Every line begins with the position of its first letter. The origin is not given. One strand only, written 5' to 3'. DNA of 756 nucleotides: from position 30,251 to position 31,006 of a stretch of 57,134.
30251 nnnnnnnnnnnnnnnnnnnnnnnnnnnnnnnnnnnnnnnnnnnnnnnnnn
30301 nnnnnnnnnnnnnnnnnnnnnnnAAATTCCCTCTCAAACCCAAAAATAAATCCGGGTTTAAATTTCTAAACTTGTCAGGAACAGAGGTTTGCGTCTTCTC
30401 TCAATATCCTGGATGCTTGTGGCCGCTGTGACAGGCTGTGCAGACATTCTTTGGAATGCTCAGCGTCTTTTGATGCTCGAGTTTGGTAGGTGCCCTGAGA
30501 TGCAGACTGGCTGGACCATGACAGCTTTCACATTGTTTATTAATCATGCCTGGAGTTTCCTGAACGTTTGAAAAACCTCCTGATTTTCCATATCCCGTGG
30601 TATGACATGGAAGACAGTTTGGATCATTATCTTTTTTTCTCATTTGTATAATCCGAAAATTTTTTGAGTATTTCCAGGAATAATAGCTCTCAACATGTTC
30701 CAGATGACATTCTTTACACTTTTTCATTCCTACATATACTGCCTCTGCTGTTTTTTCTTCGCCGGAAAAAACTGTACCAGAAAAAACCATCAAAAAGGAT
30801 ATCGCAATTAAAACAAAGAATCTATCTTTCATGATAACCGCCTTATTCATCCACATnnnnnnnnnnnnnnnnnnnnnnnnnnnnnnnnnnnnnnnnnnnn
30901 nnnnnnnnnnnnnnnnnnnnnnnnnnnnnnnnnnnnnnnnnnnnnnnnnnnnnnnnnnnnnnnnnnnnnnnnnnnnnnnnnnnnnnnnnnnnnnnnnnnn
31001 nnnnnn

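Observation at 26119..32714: Five-gene phosphorelay operon with an internal periplasmic tetraheme cytochrome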

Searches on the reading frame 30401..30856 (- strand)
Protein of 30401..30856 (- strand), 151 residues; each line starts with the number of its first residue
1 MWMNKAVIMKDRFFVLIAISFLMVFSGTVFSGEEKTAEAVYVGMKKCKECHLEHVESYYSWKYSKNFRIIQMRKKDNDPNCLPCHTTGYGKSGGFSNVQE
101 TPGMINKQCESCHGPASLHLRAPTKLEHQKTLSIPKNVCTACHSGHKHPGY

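Call 3: search_protein_families(library=pfam, proteins=[window:30401-30856:-], max_evalue=0.01)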
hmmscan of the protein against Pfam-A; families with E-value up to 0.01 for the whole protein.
window:30401-30856:- (151 aa): 4 families
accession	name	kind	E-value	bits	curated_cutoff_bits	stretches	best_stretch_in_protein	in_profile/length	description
PF13435.11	Cytochrome_C554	-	1.6e-12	48.6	20.8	1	46-114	1-84/84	Cytochrome c554 and c-prime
PF14537.11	Cytochrom_c3_2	-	3e-07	31.3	25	1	75-148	3-69/79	Cytochrome c3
PF14522.11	Cytochrome_C7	-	6.6e-07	29.5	24.8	2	42-113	9-66/67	Cytochrome c7 and related cytochrome c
PF22113.1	Mtrc-MtrF_II-IV_dom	-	0.00023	21.1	30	1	36-116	73-166/176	Outer membrane cytochrome MtrC/MtrF-like, domains II/IV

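Call 4: search_protein_families(library=ncbifam, proteins=[window:30401-30856:-], max_evalue=0.01)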
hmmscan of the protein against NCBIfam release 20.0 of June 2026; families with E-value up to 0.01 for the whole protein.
window:30401-30856:- (151 aa): 6 families
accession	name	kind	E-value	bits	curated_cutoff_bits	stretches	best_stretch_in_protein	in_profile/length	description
NF041198.1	UshA_like_PCGU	equivalog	2.3e-22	79.3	275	1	33-147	397-512/519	UshA-like (seleno)protein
NF043010.1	Cyt554_Nsmonas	equivalog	1.7e-10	40.7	400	1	17-118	5-120/238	cytochrome c-550 CycA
NF041028.1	decahem_GSU2203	exception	2.6e-08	33.5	325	2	101-147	63-112/317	GSU2203 family decaheme c-type cytochrome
TIGR03508.1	decahem_SO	subfamily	3.5e-05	23.4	192.2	1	99-148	28-82/258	DmsE family decaheme c-type cytochrome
TIGR03153.1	cytochr_NrfH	equivalog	0.0042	17.2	134.2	0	42-86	100-134/138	cytochrome c nitrite reductase small subunit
TIGR01905.1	paired_CXXCH_1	subfamily_domain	0.007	16.3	25.2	0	45-54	7-16/41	doubled CXXCH domain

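Call 8: find_homologous_proteins(query=window:30401-30856:-, max_evalue=0.001)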
Query window:30401-30856:- (151 aa): 215 proteins with E <= 0.001 among 223 candidates; the best 120 are listed.
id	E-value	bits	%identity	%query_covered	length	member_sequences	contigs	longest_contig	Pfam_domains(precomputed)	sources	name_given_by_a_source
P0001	8.6e-78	277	81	95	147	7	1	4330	PF14537.12,PF13435.12,PF14522.12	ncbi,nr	ncbi:MAG: cytochrome c family protein [Desulfobacterales bacterium]|nr:cytochrome c family protein [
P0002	1.0e-77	277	82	95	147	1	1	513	PF14537.12,PF13435.12,PF14522.12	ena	-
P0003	8.4e-77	274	80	95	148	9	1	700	PF14537.12,PF13435.12,PF14522.12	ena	-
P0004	2.8e-74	266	79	95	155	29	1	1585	PF14537.12,PF13435.12,PF14522.12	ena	-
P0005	4.8e-69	249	74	92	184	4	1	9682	PF14537.12,PF13435.12,PF14522.12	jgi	jgi:hypothetical protein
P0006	7.3e-69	248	76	90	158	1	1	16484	PF14537.12,PF13435.12,PF14522.12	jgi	-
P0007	1.3e-68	248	81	82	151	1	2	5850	PF14537.12,PF13435.12,PF14522.12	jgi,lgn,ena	-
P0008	2.8e-68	247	76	90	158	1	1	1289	PF14537.12,PF13435.12,PF14522.12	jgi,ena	-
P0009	9.5e-68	245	76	90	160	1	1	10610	PF14537.12,PF13435.12,PF14522.12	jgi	-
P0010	1.3e-67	244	68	98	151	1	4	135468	PF14537.12,PF13435.12,PF14522.12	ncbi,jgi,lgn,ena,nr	ncbi:MAG TPA: multiheme c-type cytochrome [Anaerolineae bacterium]|nr:multiheme c-type cytochrome [A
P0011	1.3e-67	244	79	90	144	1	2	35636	PF14537.12,PF13435.12,PF14522.12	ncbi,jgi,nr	ncbi:MAG: hypothetical protein JRD93_01140 [Deltaproteobacteria bacterium]|nr:hypothetical protein [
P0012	4.4e-67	243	70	96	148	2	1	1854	PF14537.12,PF13435.12,PF14522.12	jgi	jgi:nitrate/TMAO reductase-like tetraheme cytochrome c subunit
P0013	2.6e-66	240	66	99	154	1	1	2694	PF14537.12,PF13435.12,PF14522.12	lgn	-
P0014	4.5e-66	239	72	90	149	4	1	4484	PF14537.12,PF13435.12,PF14522.12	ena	-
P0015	6.6e-66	239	74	90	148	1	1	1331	PF14537.12,PF13435.12,PF14522.12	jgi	jgi:hypothetical protein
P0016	6.7e-66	239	74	90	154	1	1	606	PF14537.12,PF13435.12,PF14522.12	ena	-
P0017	3.5e-65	237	69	93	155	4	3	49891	PF14537.12,PF13435.12,PF14522.12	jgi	jgi:hypothetical protein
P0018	9.5e-65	235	71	90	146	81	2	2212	PF14537.12,PF13435.12,PF14522.12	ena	-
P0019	5.6e-64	233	80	74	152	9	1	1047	PF14537.12,PF13435.12,PF14522.12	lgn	-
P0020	9.5e-64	232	68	95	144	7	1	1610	PF14537.12,PF13435.12,PF14522.12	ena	-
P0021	1.2e-63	231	69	92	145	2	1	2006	PF14537.12,PF13435.12,PF14522.12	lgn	-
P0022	1.4e-62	228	66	95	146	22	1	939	PF14537.12,PF13435.12,PF14522.12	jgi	-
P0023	1.7e-62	228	72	86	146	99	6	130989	PF14537.12,PF13435.12,PF14522.12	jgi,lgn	jgi:hypothetical protein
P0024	5.0e-62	226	71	91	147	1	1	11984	PF14537.12,PF13435.12,PF14522.12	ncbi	ncbi:MAG: cytochrome c family protein [Pseudomonadota bacterium]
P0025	6.9e-62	226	69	90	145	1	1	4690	PF14537.12,PF13435.12,PF14522.12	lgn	-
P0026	3.5e-61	224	67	91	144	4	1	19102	PF14537.12,PF13435.12,PF14522.12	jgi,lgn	jgi:hypothetical protein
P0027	4.1e-61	223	71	81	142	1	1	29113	PF14537.12,PF13435.12,PF14522.12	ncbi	ncbi:MAG: cytochrome c family protein [Pseudomonadota bacterium]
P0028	2.9e-60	221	63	93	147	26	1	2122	PF14537.12,PF13435.12,PF14522.12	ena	-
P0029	3.3e-60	220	64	93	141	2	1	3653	PF14537.12,PF13435.12,PF14522.12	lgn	-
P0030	2.9e-59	217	64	92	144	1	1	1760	PF14537.12,PF13435.12,PF14522.12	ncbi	-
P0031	4.5e-59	217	76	75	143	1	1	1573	PF14537.12,PF13435.12,PF14522.12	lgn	-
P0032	8.9e-59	216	62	97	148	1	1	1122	PF14537.12,PF13435.12,PF14522.12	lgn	-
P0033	2.8e-56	208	63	92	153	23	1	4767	PF14537.12,PF13435.12,PF14522.12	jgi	-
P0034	4.3e-56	207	64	90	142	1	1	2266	PF14537.12,PF13435.12,PF14522.12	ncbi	-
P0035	6.6e-56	206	65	93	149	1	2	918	PF13435.12,PF14522.12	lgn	-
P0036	2.5e-55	205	60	95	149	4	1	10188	PF14537.12,PF13435.12,PF14522.12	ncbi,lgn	-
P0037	3.1e-55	204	59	96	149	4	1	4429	PF14537.12,PF13435.12,PF14522.12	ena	-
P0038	3.6e-55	204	62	91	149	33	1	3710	PF14537.12,PF13435.12,PF14522.12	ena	-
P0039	3.7e-55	204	60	99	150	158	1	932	PF14537.12,PF13435.12,PF14522.12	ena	-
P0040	5.2e-55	203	85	64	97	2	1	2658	PF14537.12,PF13435.12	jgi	jgi:hypothetical protein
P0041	5.9e-55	203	59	99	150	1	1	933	PF14537.12,PF13435.12,PF14522.12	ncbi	-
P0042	9.1e-55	203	71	74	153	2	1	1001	PF14537.12,PF13435.12,PF14522.12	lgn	-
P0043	1.2e-54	202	60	94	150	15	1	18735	PF14537.12,PF13435.12,PF14522.12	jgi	-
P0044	2.9e-54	201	68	79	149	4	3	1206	PF14537.12,PF13435.12,PF14522.12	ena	-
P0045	3.0e-54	201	62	95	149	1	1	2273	PF14537.12,PF13435.12,PF14522.12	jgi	jgi:hypothetical protein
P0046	3.2e-54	201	59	97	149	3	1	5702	PF14537.12,PF13435.12,PF14522.12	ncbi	-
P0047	3.7e-54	201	63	92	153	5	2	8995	PF14537.12,PF13435.12,PF14522.12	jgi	jgi:hypothetical protein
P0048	5.1e-54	200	61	97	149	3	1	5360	PF14537.12,PF13435.12,PF14522.12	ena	-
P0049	5.8e-54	200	59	97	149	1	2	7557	PF14537.12,PF13435.12,PF14522.12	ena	-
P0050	6.1e-54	200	60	100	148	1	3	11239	PF13435.12,PF14522.12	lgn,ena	-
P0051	8.8e-54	199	58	97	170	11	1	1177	PF14537.12,PF13435.12,PF14522.12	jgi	jgi:hypothetical protein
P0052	1.8e-53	199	58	97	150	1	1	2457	PF14537.12,PF13435.12,PF14522.12,PF22113.2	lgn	-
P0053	1.8e-53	198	60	90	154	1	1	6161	PF14537.12,PF13435.12,PF14522.12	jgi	-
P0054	1.9e-53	198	59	94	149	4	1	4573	PF13435.12,PF14522.12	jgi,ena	-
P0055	2.9e-53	198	59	97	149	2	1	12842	PF14537.12,PF13435.12,PF14522.12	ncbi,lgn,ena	-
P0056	6.1e-53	197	58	95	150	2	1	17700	PF14537.12,PF13435.12,PF14522.12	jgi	jgi:hypothetical protein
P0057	7.5e-53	196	59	96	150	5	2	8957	PF13435.12,PF14522.12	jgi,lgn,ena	-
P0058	8.4e-53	196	60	95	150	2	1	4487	PF14537.12,PF13435.12,PF14522.12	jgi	jgi:hypothetical protein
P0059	9.7e-53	196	58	97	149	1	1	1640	PF14537.12,PF13435.12,PF14522.12,PF22113.2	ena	-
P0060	1.3e-52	196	57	95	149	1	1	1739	PF14537.12,PF13435.12,PF14522.12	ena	-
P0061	1.4e-52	196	59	95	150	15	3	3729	PF14537.12,PF13435.12,PF14522.12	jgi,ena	jgi:hypothetical protein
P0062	2.9e-52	195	56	97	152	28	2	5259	PF14537.12,PF13435.12,PF14522.12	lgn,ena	-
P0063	3.1e-52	194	58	95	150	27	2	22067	PF14537.12,PF13435.12,PF14522.12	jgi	jgi:hypothetical protein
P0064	3.2e-52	194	55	99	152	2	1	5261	PF14537.12,PF13435.12,PF14522.12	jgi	-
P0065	3.4e-52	194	57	95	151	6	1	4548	PF14537.12,PF13435.12,PF14522.12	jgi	jgi:hypothetical protein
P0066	4.0e-52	194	58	95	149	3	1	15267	PF14537.12,PF13435.12,PF14522.12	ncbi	-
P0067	4.1e-52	194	57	95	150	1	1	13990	PF13435.12,PF14522.12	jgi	jgi:hypothetical protein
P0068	1.8e-51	192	57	97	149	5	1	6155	PF14537.12,PF13435.12,PF14522.12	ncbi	-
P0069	1.8e-51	192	56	99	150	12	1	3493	PF14537.12,PF13435.12,PF14522.12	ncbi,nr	ncbi:MAG: hypothetical protein KAV87_29280 [Desulfobacteraceae bacterium]|nr:hypothetical protein [D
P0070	1.9e-51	192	58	95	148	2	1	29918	PF14537.12,PF13435.12,PF14522.12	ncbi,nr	ncbi:MAG: hypothetical protein HWN69_03140 [Desulfobacterales bacterium]|nr:hypothetical protein [De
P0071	1.9e-51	192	57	97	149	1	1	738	PF14537.12,PF13435.12,PF14522.12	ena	-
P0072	2.4e-51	192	57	97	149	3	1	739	PF14537.12,PF13435.12,PF14522.12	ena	-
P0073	2.9e-51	191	65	82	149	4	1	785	PF14537.12,PF13435.12,PF14522.12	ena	-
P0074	6.5e-51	190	57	95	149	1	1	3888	PF14537.12,PF13435.12,PF14522.12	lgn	-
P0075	8.9e-51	190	58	95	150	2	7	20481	PF14537.12,PF13435.12,PF14522.12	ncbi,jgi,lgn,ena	jgi:hypothetical protein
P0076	9.7e-51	190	61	88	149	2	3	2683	PF14537.12,PF13435.12,PF14522.12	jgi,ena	-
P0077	2.1e-50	189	59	91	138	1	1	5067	PF14537.12,PF13435.12,PF14522.12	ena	-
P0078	2.6e-50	188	57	95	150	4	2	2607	PF14537.12,PF13435.12,PF14522.12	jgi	jgi:hypothetical protein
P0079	7.9e-50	187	59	94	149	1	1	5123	PF14537.12,PF13435.12,PF14522.12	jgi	-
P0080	2.0e-49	185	56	91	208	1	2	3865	PF14537.12,PF13435.12,PF14522.12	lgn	-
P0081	3.9e-48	181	59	99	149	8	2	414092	PF14537.12,PF13435.12,PF14522.12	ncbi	ncbi:MAG: cytochrome c family protein [Pseudomonadota bacterium]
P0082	6.8e-48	180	69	74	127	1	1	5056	PF13435.12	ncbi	ncbi:MAG: cytochrome c family protein, partial [Dissulfuribacterales bacterium]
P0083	1.1e-43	167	59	81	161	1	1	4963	PF14537.12,PF13435.12,PF14522.12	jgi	-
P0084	4.4e-43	165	55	90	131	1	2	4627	PF14537.12,PF13435.12,PF14522.12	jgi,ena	-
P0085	1.6e-42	163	54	90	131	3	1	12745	PF14537.12,PF13435.12,PF14522.12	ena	-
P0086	3.1e-42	162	49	95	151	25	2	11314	PF14537.12,PF13435.12,PF14522.12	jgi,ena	-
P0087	4.0e-42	162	51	91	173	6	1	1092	PF13435.12,PF14522.12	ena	-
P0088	6.4e-42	161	53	90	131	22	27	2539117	PF14537.12,PF13435.12,PF14522.12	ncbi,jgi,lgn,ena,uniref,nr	ncbi:MAG TPA: cytochrome C [Candidatus Desulfofervidus auxilii]|uniref:Cytochrome C n=1 Tax=Desulfof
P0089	5.9e-41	158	56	91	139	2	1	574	PF14537.12,PF13435.12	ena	-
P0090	1.9e-40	156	48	90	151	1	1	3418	PF14537.12,PF13435.12,PF14522.12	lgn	-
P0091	2.7e-31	126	42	87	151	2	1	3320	PF14537.12,PF13435.12,PF14522.12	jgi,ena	-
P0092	6.3e-31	125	64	57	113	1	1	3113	PF13435.12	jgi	jgi:hypothetical protein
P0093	1.1e-26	111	56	60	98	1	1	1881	PF13435.12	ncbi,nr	ncbi:MAG: multiheme c-type cytochrome, partial [Deltaproteobacteria bacterium]|nr:multiheme c-type c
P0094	9.2e-26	108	61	53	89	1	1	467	PF13435.12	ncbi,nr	ncbi:MAG: cytochrome C, partial [Proteobacteria bacterium]|nr:cytochrome C [Pseudomonadota bacterium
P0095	6.3e-25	106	36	99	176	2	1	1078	PF14537.12,PF13435.12,PF14522.12,PF22113.2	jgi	jgi:hypothetical protein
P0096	1.7e-24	104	36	99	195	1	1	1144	PF14537.12,PF13435.12,PF14522.12,PF22113.2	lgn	-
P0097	2.1e-23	101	41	75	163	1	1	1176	PF13435.12,PF14522.12,PF22113.2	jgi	jgi:hypothetical protein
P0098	1.3e-22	98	36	94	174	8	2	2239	PF14537.12,PF13435.12,PF14522.12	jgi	-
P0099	9.6e-22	95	42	86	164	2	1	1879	PF13435.12,PF14522.12,PF22113.2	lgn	-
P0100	1.2e-21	95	39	76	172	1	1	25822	PF09699.16,PF13435.12,PF14522.12,PF22113.2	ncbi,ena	-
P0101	1.3e-21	95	43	71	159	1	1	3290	PF14537.12,PF13435.12,PF14522.12,PF22113.2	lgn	-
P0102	1.4e-21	95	40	82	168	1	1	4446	PF09699.16,PF13435.12,PF14522.12,PF22113.2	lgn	-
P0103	1.9e-21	94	38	78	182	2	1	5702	PF14537.12,PF13435.12,PF22678.2,PF14522.12,PF22113.2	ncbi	-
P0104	2.7e-21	94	35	92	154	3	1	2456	PF14537.12,PF13435.12,PF22113.2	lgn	-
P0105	1.6e-20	91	34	89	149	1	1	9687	PF14537.12,PF13435.12,PF14522.12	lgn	-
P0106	4.1e-20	90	45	56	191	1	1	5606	PF13435.12,PF14522.12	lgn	-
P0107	1.6e-19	88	38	77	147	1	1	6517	PF13435.12,PF14522.12,PF22113.2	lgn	-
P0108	5.4e-19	87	39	74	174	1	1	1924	PF13435.12,PF22678.2,PF14522.12,PF22113.2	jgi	jgi:cytochrome c553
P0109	5.9e-19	86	35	87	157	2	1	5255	PF13435.12,PF14522.12,PF22113.2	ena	-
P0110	1.2e-18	85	40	70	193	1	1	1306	PF13435.12,PF14522.12,PF22113.2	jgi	jgi:hypothetical protein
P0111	1.2e-18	85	34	92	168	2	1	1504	PF14537.12,PF13435.12,PF14522.12,PF22113.2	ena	-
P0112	1.6e-18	85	34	85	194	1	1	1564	PF13435.12,PF14522.12,PF22113.2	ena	-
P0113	3.3e-18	84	37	88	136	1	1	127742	PF13435.12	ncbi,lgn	-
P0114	3.6e-18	84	41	58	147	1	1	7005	PF13435.12,PF14522.12,PF22113.2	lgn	-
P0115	7.8e-18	83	39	71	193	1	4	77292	PF13435.12,PF22113.2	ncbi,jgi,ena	-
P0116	1.5e-17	82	45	54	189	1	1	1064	PF13435.12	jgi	jgi:hypothetical protein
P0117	2.8e-17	81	43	54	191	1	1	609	PF13435.12,PF14522.12,PF22113.2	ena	-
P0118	3.3e-17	81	35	69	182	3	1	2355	PF13435.12,PF14522.12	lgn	-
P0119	3.6e-17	81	44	52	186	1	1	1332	PF13435.12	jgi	-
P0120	5.7e-17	80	34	93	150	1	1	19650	PF13435.12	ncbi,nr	ncbi:MAG: cytochrome c family protein [Candidatus Latescibacter sp.]|nr:cytochrome c family protein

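Call 10: find_related_loci(query=A1, collection=genome_contigs, flank=10000)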
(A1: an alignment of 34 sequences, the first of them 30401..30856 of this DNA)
Query A1 (151 aa) in genome_contigs; peptide patterns used: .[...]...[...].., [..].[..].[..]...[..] (x = any residue, [..] = any of these).
599 stretches matched a pattern (row limit reached: there are more); 518 encode a relative of the query (tblastn E <= 1e-3); the best 80 are kept; 80 distinct loci.
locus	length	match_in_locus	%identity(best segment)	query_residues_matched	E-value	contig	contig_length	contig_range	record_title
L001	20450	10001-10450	79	6-151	6e-80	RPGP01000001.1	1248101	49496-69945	MAG: Desulfobacteraceae bacterium Eth-SRB1 Scaffold22_pilon, whole genome shotgun sequence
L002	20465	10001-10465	78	1-151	3e-77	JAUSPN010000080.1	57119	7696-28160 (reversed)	MAG: Candidatus Desulfaltia sp. isolate E21_metabat.bin.72 E21_k141_264759, whole genome shotgun sequence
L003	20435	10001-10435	73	9-151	4e-70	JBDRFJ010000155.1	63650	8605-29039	MAG: Pseudomonadota bacterium isolate MEGAHIT-group-1.368 k141_7451341, whole genome shotgun sequence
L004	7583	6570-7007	71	9-151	5e-69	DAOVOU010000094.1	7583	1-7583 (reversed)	MAG TPA_asm: Desulfobacterales bacterium isolate CSMAG_1531 CSMAG_1531_k141_220578_length_7583_cov_69.1328, whole genome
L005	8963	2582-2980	76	16-151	5e-68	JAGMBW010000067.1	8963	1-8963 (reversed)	MAG: Desulfobacterales bacterium isolate RS_16_34 ZL425.bin.34.fa_67, whole genome shotgun sequence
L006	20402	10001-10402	72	15-151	2e-66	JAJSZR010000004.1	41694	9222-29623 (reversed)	MAG: Deltaproteobacteria bacterium isolate NA091R45FWG174 FWG174_SeepSRB2_contig004_0041694bp, whole genome shotgun sequ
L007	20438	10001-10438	66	1-151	1e-66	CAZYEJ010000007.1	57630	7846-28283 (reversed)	MAG TPA_asm: uncultured Thermodesulfobacteriaceae bacterium isolate SRP191223_co2_305 genome assembly, contig: NODE_81_l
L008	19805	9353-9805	65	4-151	7e-66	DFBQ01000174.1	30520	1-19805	MAG TPA_asm: Deltaproteobacteria bacterium UBA3076 UBA3076_contig_7226, whole genome shotgun sequence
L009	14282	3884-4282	70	16-151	8e-65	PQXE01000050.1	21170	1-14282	MAG: Deltaproteobacteria bacterium isolate E20SeepSRB2 NODE_50_length_21170_cov_10.0112, whole genome shotgun sequence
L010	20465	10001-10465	65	1-151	1e-64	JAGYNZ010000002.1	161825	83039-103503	MAG: Deltaproteobacteria bacterium isolate M55B156 2, whole genome shotgun sequence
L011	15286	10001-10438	66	8-151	8e-64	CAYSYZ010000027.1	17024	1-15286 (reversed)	MAG TPA_asm: uncultured Desulfovibrionales bacterium isolate binchicken_co327_82 genome assembly, contig: NODE_930_lengt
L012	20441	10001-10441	65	6-151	8e-62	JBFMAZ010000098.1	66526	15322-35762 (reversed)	MAG: Thermodesulfobacteriota bacterium isolate MAG151 MAG151_98, whole genome shotgun sequence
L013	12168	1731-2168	64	12-151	7e-62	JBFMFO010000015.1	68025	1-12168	MAG: Thermodesulfobacteriota bacterium isolate MAG273 MAG273_15, whole genome shotgun sequence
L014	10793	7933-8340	68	14-151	7e-64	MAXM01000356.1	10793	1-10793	MAG: Desulfobacterales bacterium C00003106 5579_contig_8978, whole genome shotgun sequence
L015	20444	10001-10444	60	5-151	1e-57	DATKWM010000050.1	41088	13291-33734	MAG TPA_asm: Desulfatiglandales bacterium isolate SMAG_U14163 k141_2813967, whole genome shotgun sequence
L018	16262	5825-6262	56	2-151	1e-53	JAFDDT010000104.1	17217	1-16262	MAG: Deltaproteobacteria bacterium isolate Meg19_1012_Bin_230 Meg19_1012_Bin_230_scaffold_21181, whole genome shotgun se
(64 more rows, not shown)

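Call 30: find_encoding_contigs(protein=P0088, flank=8000, max_places=2)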
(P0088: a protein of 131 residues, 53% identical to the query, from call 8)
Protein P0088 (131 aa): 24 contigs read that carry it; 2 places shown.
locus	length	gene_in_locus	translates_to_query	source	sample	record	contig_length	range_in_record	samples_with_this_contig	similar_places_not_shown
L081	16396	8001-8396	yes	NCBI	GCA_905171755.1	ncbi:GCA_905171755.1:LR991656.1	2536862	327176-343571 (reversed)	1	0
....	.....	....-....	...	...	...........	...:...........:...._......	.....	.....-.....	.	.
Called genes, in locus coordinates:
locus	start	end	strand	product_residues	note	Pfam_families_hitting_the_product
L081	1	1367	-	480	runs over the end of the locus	PF13807:GNVR (weak)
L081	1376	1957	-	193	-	PF02563:Poly_export, PF10531:SLBB (weak), PF22461:SLBB_2 (weak)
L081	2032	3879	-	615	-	PF13522:GATase_6, PF13537:GATase_7, PF01380:SIS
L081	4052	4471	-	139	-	PF02357:NusG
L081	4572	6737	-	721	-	PF00072:Response_reg, PF00158:Sigma54_activat, PF14532:Sigma54_activ_2, PF07724:AAA_2 (faint), PF25601:AAA_lid_14, PF02954:HTH_8, PF00072:Response_reg, PF07238:PilZ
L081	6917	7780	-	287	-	PF02518:HATPase_c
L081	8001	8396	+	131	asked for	PF14537:Cytochrom_c3_2 (faint), PF14522:Cytochrome_C7 (faint), PF13435:Cytochrome_C554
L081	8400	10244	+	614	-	PF21563:Mcp40H-20_sensor (weak), PF00672:HAMP, PF00989:PAS, PF08448:PAS_4 (weak), PF13426:PAS_9, PF00512:HisKA, PF02518:HATPase_c, PF13589:HATPase_c_3 (weak), +2 more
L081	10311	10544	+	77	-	PF04325:DUF465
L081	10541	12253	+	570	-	PF02776:TPP_enzyme_N, PF00205:TPP_enzyme_M, PF02775:TPP_enzyme_C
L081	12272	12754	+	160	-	PF01842:ACT, PF22629:ACT_AHAS_ss, PF13710:ACT_5, PF10369:ALS_ss_C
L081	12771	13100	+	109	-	PF07991:KARI_N, PF03807:F420_oxidored (weak)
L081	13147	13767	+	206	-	PF07991:KARI_N, PF01450:KARI_C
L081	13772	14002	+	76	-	PF02666:PS_Dcarbxylase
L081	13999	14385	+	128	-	PF02666:PS_Dcarbxylase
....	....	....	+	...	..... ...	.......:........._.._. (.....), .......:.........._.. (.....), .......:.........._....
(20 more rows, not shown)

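Call 31: find_encoding_contigs(protein=P0010, flank=8000, max_places=2)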
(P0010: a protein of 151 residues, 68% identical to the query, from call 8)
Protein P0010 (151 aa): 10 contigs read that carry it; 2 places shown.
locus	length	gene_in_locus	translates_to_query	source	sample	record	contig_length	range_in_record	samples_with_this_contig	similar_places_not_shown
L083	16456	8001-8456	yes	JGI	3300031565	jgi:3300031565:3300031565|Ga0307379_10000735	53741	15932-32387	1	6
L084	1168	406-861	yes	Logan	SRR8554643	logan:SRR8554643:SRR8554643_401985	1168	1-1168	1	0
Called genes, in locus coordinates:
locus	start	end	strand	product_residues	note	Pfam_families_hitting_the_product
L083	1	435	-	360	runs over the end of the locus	-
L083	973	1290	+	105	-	PF05597:Phasin (faint)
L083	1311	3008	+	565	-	PF03109:ABC1, PF27536:UbiB_helical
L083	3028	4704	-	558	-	PF21162:ETFQO_UQ-bd, PF05187:Fer4_ETF_QO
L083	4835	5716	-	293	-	PF01261:AP_endonuc_2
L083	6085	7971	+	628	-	PF00072:Response_reg, PF00158:Sigma54_activat, PF14532:Sigma54_activ_2, PF25601:AAA_lid_14, PF02954:HTH_8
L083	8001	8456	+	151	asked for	PF14522:Cytochrome_C7 (faint), PF13435:Cytochrome_C554, PF14537:Cytochrom_c3_2 (weak)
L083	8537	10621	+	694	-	PF00989:PAS, PF13188:PAS_8, PF13426:PAS_9, PF00512:HisKA (weak), PF02518:HATPase_c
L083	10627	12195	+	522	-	PF00072:Response_reg, PF00989:PAS, PF13426:PAS_9, PF02518:HATPase_c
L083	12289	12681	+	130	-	PF00072:Response_reg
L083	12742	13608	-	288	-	PF00582:Usp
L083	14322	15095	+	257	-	PF00582:Usp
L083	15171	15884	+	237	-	PF01899:MNHE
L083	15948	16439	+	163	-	PF04039:MnhB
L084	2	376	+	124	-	?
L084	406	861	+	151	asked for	PF14522:Cytochrome_C7 (faint), PF13435:Cytochrome_C554, PF14537:Cytochrom_c3_2 (weak)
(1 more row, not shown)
